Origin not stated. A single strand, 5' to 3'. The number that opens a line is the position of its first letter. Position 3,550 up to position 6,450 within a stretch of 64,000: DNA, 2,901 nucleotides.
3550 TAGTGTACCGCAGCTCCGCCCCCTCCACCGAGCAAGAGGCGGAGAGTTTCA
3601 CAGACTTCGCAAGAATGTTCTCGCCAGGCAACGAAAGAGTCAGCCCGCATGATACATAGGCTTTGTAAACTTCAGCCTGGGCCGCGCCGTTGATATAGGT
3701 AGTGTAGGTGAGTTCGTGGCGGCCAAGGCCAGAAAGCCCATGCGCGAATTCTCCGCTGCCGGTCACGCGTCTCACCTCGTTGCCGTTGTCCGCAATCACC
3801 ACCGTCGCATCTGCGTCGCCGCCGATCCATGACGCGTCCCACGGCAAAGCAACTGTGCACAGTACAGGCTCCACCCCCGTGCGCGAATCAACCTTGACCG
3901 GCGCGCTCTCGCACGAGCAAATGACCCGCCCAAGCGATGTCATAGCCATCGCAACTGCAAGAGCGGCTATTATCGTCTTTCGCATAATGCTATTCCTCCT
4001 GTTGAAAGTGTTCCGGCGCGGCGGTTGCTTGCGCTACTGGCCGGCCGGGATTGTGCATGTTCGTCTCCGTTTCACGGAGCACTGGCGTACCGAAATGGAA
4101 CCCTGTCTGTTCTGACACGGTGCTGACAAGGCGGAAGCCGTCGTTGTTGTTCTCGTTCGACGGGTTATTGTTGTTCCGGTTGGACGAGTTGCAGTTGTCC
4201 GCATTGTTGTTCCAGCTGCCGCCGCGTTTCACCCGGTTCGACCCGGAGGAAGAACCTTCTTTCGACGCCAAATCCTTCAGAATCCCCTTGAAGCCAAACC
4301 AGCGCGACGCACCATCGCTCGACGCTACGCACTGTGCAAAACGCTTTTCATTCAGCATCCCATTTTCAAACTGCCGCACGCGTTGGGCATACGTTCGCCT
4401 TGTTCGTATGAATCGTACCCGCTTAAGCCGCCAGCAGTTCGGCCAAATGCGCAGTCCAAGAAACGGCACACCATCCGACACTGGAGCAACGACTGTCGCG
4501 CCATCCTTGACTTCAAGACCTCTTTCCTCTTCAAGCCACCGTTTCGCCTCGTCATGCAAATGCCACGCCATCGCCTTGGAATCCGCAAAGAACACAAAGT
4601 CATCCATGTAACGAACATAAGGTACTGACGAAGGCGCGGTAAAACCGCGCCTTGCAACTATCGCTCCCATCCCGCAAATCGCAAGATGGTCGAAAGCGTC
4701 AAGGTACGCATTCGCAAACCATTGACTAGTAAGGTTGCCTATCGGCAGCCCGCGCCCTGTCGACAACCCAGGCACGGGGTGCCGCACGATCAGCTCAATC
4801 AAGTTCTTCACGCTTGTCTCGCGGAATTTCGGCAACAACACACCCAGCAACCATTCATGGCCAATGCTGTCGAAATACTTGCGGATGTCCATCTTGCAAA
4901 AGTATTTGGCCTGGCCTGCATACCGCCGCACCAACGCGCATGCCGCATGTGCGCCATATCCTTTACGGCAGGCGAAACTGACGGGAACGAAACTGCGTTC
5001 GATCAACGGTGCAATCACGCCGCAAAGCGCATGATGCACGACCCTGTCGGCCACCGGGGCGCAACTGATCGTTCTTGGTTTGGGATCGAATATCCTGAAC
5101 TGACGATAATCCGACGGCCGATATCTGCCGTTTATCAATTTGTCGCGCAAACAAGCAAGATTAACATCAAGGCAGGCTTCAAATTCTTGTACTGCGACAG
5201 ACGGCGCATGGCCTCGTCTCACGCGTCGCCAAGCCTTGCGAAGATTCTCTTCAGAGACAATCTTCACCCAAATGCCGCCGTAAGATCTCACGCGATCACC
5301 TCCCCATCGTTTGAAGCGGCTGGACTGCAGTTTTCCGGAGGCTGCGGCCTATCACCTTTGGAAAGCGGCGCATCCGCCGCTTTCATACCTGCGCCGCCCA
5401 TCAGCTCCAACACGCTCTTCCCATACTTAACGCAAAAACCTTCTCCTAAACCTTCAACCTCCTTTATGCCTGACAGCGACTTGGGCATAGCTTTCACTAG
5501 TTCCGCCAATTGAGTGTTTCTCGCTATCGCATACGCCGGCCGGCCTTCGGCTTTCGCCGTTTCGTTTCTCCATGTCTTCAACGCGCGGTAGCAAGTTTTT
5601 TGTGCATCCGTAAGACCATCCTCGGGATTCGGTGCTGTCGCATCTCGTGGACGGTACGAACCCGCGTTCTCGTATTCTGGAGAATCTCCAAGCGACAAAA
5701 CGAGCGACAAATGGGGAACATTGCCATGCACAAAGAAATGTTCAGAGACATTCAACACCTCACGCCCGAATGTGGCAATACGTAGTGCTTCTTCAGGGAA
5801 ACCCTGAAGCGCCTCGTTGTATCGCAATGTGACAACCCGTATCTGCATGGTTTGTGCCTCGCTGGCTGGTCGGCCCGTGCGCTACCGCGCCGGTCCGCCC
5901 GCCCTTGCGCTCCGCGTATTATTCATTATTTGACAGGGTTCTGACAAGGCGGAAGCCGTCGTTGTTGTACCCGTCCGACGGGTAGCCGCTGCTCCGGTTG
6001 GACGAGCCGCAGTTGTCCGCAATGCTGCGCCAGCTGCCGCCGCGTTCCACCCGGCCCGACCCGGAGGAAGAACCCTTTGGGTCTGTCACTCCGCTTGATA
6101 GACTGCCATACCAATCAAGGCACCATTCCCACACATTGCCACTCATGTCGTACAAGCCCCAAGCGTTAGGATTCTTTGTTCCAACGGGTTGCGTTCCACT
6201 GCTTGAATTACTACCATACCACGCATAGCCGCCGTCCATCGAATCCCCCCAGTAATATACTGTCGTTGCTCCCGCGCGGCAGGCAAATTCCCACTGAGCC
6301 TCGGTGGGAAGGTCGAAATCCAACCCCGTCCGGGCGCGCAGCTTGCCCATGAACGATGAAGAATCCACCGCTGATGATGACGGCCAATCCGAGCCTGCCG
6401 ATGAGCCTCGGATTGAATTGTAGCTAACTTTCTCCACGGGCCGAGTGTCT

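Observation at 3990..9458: Complete diversity-generating retroelement: lectin-fold target with VR, HRDC accessory gene, reverse transcriptase and TR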

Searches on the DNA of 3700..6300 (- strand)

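Call 22: search_rna_families(source=window, start=3700, end=6300, threshold=evalue, max_evalue=1)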
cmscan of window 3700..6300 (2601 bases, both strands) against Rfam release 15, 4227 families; matches with E-value up to 1: 0.
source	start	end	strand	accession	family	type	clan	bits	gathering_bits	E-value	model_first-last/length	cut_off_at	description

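Call 50: build_rna_model(alignment_id=A4)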
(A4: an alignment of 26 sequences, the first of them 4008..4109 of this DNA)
Model R1 built from alignment A4 (26 sequences, 151 columns); structure: RNAalifold consensus.
model positions 106; base pairs 8; branch points 0; effective number of sequences 6.82; information 0.59 bits per position. Calibrated on 0.2 Mb of random sequence (short: E-values are rough).
structure used (alignment columns):
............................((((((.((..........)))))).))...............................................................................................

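Call 51: search_with_rna_model(model_id=R1, sources=[window, L002, L003, L004, L005, L006, L007, L008, L009, L010, L011, L012, L013, L014, L015, L016, L017, L018, L019, L020, L021, L022, L023, L024, L025, L026, L027, L028, L029, L030, L031, L032, L033, L034, L035, L036, L037, L038, L039, L040, L041, L042, L043, L044, L045, L046, L047, L048, L049, L050, L051, L052, L053, L054, L055, L056, L057, L058, L059, L060, L061, L062, L063, L064, L065, L066, L067, L068, L069, L070, L071, L072, L073, L074, L075, L076, L077, L078, L079, L080, L081], max_evalue=0.01)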
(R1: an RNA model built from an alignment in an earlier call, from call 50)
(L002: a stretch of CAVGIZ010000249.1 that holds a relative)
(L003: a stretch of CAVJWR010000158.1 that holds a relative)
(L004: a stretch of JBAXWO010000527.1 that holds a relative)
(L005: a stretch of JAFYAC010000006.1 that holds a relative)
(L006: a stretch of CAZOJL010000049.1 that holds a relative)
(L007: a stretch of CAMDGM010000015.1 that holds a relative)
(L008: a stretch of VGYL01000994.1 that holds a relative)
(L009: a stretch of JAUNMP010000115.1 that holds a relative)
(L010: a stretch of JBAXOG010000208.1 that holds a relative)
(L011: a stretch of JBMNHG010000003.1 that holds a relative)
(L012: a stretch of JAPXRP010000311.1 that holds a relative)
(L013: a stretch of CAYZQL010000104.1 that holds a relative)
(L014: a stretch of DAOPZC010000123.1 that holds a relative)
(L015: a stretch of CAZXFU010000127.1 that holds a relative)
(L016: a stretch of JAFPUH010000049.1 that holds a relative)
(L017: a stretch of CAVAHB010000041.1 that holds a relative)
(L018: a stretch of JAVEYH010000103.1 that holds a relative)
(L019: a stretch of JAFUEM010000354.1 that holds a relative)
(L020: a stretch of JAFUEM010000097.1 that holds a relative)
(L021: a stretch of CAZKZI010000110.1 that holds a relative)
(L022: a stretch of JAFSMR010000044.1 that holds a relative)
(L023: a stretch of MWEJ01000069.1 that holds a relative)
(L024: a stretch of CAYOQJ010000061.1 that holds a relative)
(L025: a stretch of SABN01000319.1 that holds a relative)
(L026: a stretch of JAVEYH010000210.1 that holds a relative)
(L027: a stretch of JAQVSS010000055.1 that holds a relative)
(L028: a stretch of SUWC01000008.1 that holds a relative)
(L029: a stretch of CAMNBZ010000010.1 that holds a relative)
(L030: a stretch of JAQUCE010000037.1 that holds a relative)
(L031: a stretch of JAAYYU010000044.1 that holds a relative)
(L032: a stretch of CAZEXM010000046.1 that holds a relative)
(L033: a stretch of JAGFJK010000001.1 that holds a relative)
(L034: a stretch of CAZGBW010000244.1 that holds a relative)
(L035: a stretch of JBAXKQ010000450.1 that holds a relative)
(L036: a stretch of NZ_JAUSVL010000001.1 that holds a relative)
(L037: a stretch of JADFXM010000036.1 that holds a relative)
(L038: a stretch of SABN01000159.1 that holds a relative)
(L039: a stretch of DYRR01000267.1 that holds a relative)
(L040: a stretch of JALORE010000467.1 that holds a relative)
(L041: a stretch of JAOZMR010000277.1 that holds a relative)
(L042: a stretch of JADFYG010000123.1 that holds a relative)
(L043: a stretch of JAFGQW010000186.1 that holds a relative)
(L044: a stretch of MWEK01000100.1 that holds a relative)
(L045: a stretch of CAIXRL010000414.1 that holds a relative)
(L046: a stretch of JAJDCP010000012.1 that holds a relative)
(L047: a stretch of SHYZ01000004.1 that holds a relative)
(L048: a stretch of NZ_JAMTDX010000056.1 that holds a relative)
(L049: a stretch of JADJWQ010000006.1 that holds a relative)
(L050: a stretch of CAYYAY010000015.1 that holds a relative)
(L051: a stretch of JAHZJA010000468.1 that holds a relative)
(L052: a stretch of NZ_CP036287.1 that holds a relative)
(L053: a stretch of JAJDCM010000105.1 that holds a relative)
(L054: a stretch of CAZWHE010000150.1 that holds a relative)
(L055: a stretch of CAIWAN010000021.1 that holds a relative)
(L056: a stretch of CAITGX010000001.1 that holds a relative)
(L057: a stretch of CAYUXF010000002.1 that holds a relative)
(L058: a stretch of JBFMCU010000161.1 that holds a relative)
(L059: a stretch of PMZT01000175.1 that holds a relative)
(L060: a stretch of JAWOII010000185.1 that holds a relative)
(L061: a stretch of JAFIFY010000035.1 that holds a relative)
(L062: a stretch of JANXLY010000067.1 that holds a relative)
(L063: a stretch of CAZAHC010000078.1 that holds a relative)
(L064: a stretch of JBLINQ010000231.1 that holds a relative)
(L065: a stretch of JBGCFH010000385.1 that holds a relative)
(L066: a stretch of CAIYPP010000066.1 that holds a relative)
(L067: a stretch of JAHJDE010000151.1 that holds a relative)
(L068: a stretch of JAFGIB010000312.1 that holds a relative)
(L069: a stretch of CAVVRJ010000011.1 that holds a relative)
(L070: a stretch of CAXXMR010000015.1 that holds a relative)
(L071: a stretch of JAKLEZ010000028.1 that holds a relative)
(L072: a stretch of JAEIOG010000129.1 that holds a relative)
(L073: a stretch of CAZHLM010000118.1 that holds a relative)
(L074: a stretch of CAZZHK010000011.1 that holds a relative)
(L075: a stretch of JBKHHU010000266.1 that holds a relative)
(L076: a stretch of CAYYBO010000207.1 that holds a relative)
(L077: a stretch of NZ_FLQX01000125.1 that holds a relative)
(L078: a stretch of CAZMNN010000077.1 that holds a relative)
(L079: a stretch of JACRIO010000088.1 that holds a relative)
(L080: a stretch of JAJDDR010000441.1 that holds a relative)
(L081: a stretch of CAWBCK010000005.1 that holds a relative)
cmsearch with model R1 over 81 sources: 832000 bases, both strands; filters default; matches with E-value up to 0.01: 37.
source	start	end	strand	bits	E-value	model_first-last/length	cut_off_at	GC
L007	9153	9255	+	102.9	5.3e-17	1-106/106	no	0.74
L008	1839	1948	+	96.6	8.2e-16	1-106/106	no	0.68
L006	1990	2092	+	92.4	5.3e-15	1-106/106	no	0.79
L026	2452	2568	+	92.3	5.5e-15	1-106/106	no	0.75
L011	4573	4689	+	92.2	5.6e-15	1-106/106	no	0.76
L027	9179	9295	+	91.6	7.4e-15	1-106/106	no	0.74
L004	2311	2428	+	90.9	9.9e-15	1-106/106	no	0.7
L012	3033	3148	+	90.1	1.4e-14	1-106/106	no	0.75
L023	959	1074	+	89.7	1.7e-14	1-106/106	no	0.77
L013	5809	5910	+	89.1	2.2e-14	1-106/106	no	0.75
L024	2036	2153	+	89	2.3e-14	1-106/106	no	0.67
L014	3000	3116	+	88.6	2.8e-14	1-106/106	no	0.76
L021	9182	9299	+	83.2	2.9e-13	1-106/106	no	0.64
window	4008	4109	-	83.1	3.1e-13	1-106/106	no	0.63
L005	9222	9324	+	82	5e-13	1-106/106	no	0.77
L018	1024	1139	+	81.7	5.6e-13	1-106/106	no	0.78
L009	3193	3301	+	81.7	5.7e-13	1-106/106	no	0.72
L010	3228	3344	+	80.1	1.1e-12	1-106/106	no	0.79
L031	5025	5128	+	74.6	1.3e-11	1-106/106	no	0.65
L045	2215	2317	+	73.8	1.8e-11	1-106/106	no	0.64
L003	2455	2556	+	70.1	9.2e-11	1-106/106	no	0.6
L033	2004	2107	+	68.2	2.1e-10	1-106/106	no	0.66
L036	9186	9294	+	67.8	2.5e-10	1-106/106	no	0.6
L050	5211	5318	+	65.4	7.1e-10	1-106/106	no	0.73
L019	1943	2047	+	61.4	4e-09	1-106/106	no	0.7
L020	1944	2048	+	61.4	4e-09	1-106/106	no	0.7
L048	6020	6130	+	60.7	5.7e-09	1-106/106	no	0.72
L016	8297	8404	+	60.4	6.2e-09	1-106/106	no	0.66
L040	2910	3016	+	59.9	8e-09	1-106/106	no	0.65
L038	4208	4318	+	57.8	2e-08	1-106/106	no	0.74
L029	9255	9362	+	56.3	3.9e-08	1-106/106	no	0.73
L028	9242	9344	+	53.8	1.1e-07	1-106/106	no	0.68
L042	7188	7288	+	53.5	1.3e-07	1-106/106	no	0.55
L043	1791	1893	+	48.5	1.2e-06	1-106/106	no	0.77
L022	4082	4183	+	46.8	2.4e-06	1-106/106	no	0.58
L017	2849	2952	+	41.4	2.5e-05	1-106/106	no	0.67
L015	1943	2060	+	32.9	0.0011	1-106/106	no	0.64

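Call 72: search_rna_families(sources=[L007, L011, L031, L048], threshold=evalue, max_evalue=1)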
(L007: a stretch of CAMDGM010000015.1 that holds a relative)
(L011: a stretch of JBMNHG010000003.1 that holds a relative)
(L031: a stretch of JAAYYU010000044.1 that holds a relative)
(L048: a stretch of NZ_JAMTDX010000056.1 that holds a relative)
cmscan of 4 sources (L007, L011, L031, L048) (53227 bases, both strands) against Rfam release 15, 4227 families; matches with E-value up to 1: 0.
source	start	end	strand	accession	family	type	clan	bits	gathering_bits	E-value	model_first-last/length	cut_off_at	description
